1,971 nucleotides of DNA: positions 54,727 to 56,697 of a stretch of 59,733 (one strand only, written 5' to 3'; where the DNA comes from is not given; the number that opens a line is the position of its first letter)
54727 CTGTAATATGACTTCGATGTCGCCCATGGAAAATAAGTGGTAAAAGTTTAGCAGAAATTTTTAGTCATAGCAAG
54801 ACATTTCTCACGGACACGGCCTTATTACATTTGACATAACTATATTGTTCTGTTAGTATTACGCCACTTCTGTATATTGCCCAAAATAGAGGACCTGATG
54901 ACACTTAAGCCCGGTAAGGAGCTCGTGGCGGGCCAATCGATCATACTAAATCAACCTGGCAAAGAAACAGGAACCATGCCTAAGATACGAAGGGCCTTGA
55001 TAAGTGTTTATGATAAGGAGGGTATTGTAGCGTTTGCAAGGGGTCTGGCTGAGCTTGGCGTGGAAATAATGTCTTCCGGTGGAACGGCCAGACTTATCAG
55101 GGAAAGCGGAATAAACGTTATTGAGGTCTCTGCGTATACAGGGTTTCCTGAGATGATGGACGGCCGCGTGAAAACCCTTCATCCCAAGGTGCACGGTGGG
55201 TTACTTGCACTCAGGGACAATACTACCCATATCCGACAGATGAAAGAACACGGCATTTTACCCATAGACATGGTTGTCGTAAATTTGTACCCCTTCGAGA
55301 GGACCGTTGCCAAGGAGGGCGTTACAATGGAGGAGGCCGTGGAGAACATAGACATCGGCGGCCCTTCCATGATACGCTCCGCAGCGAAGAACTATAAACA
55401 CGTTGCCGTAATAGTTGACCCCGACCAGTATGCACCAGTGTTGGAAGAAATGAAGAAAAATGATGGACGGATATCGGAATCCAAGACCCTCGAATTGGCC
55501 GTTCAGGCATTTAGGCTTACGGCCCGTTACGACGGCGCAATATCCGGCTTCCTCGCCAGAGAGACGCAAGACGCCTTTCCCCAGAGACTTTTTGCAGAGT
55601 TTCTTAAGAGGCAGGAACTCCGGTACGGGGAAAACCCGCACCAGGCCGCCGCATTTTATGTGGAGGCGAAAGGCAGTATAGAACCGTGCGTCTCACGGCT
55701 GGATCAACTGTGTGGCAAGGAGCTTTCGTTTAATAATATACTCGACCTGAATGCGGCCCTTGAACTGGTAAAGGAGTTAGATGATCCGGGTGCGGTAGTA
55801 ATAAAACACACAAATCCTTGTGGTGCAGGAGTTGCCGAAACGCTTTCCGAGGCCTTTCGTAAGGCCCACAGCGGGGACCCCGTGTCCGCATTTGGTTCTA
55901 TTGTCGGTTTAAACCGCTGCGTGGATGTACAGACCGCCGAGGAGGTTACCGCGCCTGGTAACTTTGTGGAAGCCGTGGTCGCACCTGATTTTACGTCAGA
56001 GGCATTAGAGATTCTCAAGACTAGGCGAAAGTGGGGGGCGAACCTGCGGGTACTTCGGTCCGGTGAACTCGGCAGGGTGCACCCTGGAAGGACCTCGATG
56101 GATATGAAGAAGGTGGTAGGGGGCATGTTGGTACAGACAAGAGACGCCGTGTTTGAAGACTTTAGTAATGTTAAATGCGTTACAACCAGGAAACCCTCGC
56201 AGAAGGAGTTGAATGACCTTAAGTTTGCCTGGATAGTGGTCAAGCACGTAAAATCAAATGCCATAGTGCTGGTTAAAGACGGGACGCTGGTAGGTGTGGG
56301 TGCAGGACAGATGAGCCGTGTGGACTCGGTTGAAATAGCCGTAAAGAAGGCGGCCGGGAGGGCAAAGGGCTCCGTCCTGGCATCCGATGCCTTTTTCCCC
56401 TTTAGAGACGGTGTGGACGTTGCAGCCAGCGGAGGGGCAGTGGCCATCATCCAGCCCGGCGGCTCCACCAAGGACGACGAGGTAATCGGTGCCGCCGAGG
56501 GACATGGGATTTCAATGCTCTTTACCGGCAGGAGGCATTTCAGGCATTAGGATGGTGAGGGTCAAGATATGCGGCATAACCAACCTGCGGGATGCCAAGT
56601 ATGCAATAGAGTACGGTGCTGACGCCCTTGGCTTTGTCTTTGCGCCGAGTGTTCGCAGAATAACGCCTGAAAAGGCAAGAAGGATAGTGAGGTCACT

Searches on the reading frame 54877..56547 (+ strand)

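Call 48: search_protein_families(library=pfam, proteins=[window:54877-56547:+], max_evalue=0.00001)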
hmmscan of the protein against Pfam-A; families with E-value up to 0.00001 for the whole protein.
window:54877-56547:+ (557 aa): 2 families
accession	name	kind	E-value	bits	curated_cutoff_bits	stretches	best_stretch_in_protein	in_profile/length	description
PF01808.24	AICARFT_IMPCHas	-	2e-116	389.3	25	1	169-491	1-311/311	AICARFT/IMPCHase bienzyme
PF02142.27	MGS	-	4.3e-26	91.3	24.1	1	49-163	1-93/94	MGS-like domain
